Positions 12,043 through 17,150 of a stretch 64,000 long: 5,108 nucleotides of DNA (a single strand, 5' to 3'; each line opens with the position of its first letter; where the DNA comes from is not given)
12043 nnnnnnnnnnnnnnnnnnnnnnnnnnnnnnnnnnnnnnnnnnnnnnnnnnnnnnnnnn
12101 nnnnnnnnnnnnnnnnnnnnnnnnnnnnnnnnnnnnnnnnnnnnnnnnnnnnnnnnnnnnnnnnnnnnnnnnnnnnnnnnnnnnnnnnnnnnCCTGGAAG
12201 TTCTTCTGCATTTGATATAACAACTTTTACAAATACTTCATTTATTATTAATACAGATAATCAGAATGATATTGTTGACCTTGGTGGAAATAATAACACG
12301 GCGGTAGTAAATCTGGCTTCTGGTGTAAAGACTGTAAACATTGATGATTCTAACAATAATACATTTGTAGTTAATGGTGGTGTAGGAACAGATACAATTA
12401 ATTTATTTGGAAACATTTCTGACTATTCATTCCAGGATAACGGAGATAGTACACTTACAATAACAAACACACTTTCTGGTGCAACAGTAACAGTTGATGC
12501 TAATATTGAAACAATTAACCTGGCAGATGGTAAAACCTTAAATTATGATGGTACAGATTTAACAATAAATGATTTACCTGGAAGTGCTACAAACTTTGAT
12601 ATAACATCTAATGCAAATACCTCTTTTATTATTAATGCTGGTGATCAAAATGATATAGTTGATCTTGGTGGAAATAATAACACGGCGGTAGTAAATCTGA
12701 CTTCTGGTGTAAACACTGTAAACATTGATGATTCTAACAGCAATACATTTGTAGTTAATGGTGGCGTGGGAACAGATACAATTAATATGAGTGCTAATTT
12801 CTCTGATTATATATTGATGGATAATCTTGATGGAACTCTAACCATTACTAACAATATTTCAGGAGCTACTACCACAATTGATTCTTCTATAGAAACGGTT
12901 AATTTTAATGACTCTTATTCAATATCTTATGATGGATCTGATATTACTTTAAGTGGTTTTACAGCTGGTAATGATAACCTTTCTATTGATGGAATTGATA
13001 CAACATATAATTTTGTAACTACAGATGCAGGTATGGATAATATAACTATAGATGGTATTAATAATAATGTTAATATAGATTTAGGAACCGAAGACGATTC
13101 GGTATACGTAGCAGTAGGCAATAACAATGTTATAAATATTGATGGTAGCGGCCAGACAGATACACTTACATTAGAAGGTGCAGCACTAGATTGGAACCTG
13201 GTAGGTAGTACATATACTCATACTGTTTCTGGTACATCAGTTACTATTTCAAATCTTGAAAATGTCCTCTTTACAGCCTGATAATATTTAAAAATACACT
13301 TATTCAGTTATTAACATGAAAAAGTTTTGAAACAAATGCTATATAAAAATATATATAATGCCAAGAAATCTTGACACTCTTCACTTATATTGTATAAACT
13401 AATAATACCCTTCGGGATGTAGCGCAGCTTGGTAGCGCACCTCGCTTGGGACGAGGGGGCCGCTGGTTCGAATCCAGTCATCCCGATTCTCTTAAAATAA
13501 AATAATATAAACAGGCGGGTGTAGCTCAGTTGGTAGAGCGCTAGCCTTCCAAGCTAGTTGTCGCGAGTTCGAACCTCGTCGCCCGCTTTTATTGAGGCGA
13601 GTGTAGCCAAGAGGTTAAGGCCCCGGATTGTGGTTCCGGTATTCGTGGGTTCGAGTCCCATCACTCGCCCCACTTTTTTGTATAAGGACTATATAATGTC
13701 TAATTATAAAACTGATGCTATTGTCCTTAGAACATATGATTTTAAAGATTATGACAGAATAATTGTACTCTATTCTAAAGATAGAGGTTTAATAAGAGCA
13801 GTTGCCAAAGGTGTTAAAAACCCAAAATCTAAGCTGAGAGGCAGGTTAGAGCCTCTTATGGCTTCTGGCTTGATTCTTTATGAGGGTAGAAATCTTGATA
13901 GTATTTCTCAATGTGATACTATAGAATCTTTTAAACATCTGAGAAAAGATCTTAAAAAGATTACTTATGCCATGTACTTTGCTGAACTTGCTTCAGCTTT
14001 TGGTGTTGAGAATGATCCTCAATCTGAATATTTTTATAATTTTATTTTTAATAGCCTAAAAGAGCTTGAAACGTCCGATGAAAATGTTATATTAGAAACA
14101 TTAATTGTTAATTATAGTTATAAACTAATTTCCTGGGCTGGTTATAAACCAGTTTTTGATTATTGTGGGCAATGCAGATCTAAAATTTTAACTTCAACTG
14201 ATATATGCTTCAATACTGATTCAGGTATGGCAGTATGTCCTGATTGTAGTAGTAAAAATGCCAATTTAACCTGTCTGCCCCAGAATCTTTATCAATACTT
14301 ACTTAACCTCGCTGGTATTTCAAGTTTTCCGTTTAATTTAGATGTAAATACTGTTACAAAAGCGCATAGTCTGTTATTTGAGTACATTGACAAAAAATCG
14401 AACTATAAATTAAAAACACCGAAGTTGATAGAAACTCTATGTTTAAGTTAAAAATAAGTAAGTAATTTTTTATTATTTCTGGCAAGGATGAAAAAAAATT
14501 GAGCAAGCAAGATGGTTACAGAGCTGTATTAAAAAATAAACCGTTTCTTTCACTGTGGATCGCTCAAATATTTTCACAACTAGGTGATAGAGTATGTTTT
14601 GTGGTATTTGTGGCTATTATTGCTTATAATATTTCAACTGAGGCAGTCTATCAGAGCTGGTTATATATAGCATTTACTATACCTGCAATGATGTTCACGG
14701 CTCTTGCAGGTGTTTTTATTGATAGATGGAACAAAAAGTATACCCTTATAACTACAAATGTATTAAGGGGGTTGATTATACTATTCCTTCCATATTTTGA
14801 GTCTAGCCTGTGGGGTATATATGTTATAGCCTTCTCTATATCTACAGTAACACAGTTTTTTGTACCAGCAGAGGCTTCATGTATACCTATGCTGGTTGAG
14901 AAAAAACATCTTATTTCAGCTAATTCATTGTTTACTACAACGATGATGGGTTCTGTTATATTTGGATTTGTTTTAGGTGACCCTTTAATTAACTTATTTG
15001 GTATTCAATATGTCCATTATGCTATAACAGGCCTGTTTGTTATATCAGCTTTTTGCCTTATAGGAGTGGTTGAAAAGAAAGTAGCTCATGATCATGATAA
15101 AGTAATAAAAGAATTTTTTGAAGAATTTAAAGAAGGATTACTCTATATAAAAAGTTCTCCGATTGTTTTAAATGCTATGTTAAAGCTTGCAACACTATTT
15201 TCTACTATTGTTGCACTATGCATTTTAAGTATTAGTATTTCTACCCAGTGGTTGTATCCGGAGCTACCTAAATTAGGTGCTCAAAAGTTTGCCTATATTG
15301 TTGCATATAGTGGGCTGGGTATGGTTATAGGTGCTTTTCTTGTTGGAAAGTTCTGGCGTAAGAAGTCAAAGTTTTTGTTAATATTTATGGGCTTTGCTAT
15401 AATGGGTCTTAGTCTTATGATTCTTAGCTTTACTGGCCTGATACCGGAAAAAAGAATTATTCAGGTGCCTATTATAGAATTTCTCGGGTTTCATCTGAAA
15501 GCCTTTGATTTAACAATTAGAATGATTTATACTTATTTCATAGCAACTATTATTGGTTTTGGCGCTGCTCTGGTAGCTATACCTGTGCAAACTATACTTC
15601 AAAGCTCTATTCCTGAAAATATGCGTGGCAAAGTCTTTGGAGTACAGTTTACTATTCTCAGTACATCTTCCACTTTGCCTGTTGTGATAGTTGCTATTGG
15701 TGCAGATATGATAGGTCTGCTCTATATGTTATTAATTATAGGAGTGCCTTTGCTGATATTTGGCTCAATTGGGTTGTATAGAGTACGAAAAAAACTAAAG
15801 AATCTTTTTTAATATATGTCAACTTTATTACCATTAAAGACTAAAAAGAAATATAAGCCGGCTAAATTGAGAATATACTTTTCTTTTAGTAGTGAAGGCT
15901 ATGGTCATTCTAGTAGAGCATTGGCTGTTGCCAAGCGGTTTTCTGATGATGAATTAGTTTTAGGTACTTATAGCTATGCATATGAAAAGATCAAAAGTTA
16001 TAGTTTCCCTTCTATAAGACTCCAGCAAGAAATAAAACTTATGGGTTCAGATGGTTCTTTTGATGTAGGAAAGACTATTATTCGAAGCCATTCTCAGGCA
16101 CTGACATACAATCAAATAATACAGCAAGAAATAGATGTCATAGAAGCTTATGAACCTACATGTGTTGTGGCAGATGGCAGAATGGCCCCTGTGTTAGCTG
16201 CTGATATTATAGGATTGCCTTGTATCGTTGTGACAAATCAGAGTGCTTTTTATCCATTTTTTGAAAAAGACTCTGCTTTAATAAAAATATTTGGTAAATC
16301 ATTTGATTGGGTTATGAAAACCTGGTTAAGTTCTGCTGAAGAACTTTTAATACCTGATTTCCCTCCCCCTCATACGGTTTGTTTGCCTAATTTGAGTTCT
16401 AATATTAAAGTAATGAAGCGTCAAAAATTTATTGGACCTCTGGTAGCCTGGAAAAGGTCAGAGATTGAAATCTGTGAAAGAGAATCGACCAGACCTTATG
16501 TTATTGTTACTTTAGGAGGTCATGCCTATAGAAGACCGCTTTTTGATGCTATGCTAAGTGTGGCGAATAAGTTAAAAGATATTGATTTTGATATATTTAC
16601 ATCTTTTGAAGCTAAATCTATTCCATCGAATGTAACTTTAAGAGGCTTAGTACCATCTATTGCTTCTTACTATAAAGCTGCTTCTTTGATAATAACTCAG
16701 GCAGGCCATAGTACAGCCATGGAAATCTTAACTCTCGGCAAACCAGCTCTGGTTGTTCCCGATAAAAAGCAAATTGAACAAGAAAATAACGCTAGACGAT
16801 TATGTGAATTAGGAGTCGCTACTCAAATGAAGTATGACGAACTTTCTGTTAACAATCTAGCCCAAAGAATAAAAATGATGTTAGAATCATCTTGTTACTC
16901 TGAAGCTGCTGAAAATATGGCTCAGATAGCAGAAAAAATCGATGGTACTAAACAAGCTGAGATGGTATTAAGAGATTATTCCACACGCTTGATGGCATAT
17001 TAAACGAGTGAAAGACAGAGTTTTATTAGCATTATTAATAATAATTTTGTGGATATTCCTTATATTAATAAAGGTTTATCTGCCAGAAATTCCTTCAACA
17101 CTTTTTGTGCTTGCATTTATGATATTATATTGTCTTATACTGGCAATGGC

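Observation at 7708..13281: Giant cysteine-free RTX-like repeat protein built from ~11 tandem 128-aa modules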

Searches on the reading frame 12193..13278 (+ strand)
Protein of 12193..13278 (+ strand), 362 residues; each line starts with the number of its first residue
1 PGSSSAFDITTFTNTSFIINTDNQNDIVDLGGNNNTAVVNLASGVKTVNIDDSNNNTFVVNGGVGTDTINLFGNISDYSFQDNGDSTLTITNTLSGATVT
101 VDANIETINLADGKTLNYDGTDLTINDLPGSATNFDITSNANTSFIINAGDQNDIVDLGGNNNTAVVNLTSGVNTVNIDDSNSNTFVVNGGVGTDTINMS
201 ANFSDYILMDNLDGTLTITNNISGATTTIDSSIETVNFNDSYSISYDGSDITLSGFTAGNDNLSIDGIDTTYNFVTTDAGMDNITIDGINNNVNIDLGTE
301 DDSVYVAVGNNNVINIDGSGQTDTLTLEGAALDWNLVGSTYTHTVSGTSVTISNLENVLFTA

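Call 41: predict_structure(alignment_id=A3)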
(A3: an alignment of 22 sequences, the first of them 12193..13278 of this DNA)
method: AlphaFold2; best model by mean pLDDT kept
length: 362 residues; sequences in the alignment: 22
mean_pLDDT: 95.0   pTM: 0.87
mean pLDDT of the five models: 95.0, 95.0, 94.6, 94.1, 92.9
residues with pLDDT >= 90: 333; 70-90: 27; 50-70: 2; < 50: 0
segments of 3 or more residues with pLDDT < 50: none
pLDDT, mean of each block of 10 residues (from residue 1): 86 97 94 97 96 97 96 93 95 96 97 94 94 92 95 95 97 97 97 97 95 97 97 97 94 89 92 89 95 94 95 95 96 97 98 97 93
secondary structure, 60 per line:
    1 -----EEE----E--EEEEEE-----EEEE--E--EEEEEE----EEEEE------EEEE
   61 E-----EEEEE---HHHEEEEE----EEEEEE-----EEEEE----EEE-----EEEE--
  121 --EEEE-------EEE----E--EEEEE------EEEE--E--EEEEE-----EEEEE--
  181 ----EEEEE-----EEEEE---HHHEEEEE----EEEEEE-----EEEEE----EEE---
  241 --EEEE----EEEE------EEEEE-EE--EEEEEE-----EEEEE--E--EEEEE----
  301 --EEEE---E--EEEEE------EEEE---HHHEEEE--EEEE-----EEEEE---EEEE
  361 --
elements in order: E6-8 E16-21 E27-30 E36-41 E46-50 E57-61 E67-71 E78-82 E87-92 E98-102 E107-109 E115-118 E123-126 E134-136 E144-148 E155-158 E164-168 E174-178 E185-189 E195-199 E206-210 E215-220 E226-230 E235-237 E243-246 E251-254 E261-265 E271-276 E282-286 E292-296 E303-306 E313-317 E324-327 E334-337 E340-343 E349-353 E357-360
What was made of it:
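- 9934..12960 (+): Uninterrupted tandem array of 8 modules (aa 743-1751; 7 of 128 aa and one of about 113 aa at 1255-1367). Each is a beta-roll (about 6 strands) plus a cap subdomain beginning at the single GGxGxDxUx motif. AF2 model of aa 1496-1857 (call 41).
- On RTX protein family: AF2 pLDDT 95 (call 41).
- On Flagellins with RTX-like central domain: The C-terminus is beta (call 41).
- Fold: AF2 of aa 1496-1857 gives pLDDT 95 and pTM 0.87, all beta (call 41). The fold prediction has very high confidence (call 41).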

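Call 43: fold_search(model_id=the predicted structure, library=pdb)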
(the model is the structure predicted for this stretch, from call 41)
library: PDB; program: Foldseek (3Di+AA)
matches with E <= 10: 244; with E <= 0.001: 11
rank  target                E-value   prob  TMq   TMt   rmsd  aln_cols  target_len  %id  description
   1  7usl_C                1.1e-07  1.00  0.27  0.17  16.5       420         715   16  Integrin alphaM/beta2 ectodomain in complex with adenylate cyclase toxin RTX751 and M1F5 Fab (released 2022-08-17)
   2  2zvd_A                2.2e-07  1.00  0.26  0.16  13.6       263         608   15  Crystal structure of Pseudomonas sp. MIS38 lipase in an open conformation (released 2009-11-10)
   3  7rah_E                1.8e-06  1.00  0.30  0.30  14.2       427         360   15  Adenylate cyclase toxin RTX domain fragment bound to M1H5 Fab and M2B10 Fab (released 2021-09-15)
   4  3a6z_A                3.1e-06  1.00  0.26  0.16  14.0       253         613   17  Crystal structure of Pseudomonas sp. MIS38 lipase (PML) in the open conformation following dialysis against Ca-free bu (released 2010-05-26)
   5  2z8z                  5.6e-06  1.00  0.27  0.16  13.7       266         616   15  Crystal structure of a platinum-bound S445C mutant of Pseudomonas sp. MIS38 lipase (released 2007-10-30)
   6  2zj7                  7.6e-06  1.00  0.26  0.16  13.3       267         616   15  Crystal structure of D157A mutant of Pseudomonas sp. MIS38 lipase (released 2008-12-02)
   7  2zj6                  1.1e-05  1.00  0.26  0.16  13.6       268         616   16  Crystal structure of D337A mutant of Pseudomonas sp. MIS38 lipase (released 2008-12-02)
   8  2z8x                  2.2e-05  1.00  0.26  0.16  13.6       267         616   15  Crystal structure of extracellular lipase from Pseudomonas sp. MIS38 (released 2007-10-30)
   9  6sus                  2.3e-05  1.00  0.29  0.37  11.7       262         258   12  Crystal structure of RTX domain blocks IV and V of adenylate cyclase toxin from Bordetella pertussis (released 2020-09-16)
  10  2qua                  1.5e-04  1.00  0.26  0.16  14.3       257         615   15  Crystal structure of LipA from Serratia marcescens (released 2007-08-28)
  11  9qb8                  3.7e-04  0.99  0.26  0.06  13.6       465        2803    8  Lymphostatin - Conformation II - pH 8 Hepes (released 2025-07-16)
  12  9p0c_B                2.5e-03  0.99  0.15  0.30  15.0       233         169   11  Crystal structure of Ca2+-bound RTX domain block V of adenylate cyclase toxin from Bordetella pertussis (released 2026-01-07)
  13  9euv                  6.1e-03  0.87  0.26  0.05  15.8       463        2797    8  Lymphostatin, conformation 1 (composite structure) (released 2025-04-09)
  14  7jwf_B                7.0e-03  0.12  0.13  0.09  22.2       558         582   12  Crystal structure of PdGH110B D344N in complex with alpha-(1,3)-galactobiose (released 2020-11-04)
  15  9p0c_A                8.2e-03  0.96  0.15  0.29  14.9       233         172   12  Crystal structure of Ca2+-bound RTX domain block V of adenylate cyclase toxin from Bordetella pertussis (released 2026-01-07)
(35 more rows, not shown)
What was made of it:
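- On RTX protein family: Foldseek probability 1.0 (call 43).
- Foldseek agrees, with probability 1.0 and E 1e-7 to 1e-4 (call 43).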

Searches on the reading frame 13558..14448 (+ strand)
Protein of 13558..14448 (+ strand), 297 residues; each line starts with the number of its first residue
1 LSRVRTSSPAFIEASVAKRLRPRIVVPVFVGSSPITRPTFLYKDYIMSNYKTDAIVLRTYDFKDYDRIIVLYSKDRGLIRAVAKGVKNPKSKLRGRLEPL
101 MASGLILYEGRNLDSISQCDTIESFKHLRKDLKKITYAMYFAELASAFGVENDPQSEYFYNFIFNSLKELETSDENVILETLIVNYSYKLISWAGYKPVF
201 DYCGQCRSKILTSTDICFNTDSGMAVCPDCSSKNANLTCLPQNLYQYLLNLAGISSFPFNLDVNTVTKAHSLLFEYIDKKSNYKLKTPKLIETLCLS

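Call 8: search_protein_families(library=pfam, proteins=[window:13558-14448:+], max_evalue=0.001)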
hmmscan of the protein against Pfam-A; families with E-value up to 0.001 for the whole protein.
window:13558-14448:+ (297 aa): 2 families
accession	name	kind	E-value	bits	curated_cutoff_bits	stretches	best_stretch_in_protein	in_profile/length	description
PF11967.14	RecO_N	-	1.8e-23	82.8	27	1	47-125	1-80/80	Recombination protein O N terminal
PF02565.21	RecO_C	-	2.9e-17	63.3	22.1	1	129-286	1-154/157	Recombination protein O C terminal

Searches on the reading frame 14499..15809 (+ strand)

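Call 8: search_protein_families(library=pfam, proteins=[window:14499-15809:+], max_evalue=0.001)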
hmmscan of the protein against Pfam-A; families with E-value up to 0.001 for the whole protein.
window:14499-15809:+ (437 aa): 1 family
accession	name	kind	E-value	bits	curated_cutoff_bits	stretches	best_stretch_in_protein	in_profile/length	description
PF07690.21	MFS_1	-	1.8e-29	103.2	33.4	1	19-389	1-341/347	Major Facilitator Superfamily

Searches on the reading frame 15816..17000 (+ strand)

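Call 8: search_protein_families(library=pfam, proteins=[window:15816-17000:+], max_evalue=0.001)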
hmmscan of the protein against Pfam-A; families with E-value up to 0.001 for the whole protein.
window:15816-17000:+ (395 aa): 3 families
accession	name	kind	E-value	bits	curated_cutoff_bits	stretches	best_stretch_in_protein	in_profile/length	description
PF04101.22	Glyco_tran_28_C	-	7.2e-20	72.1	22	1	272-375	55-160/166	Glycosyltransferase family 28 C-terminal domain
PF13528.12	Glyco_trans_1_3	-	5.4e-15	55.8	25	1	19-351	2-317/322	Glycosyl transferase family 1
PF06722.18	EryCIII-like_C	-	3.2e-09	37.3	31.7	1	265-370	25-127/145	Erythromycin biosynthesis protein CIII-like, C-terminal domain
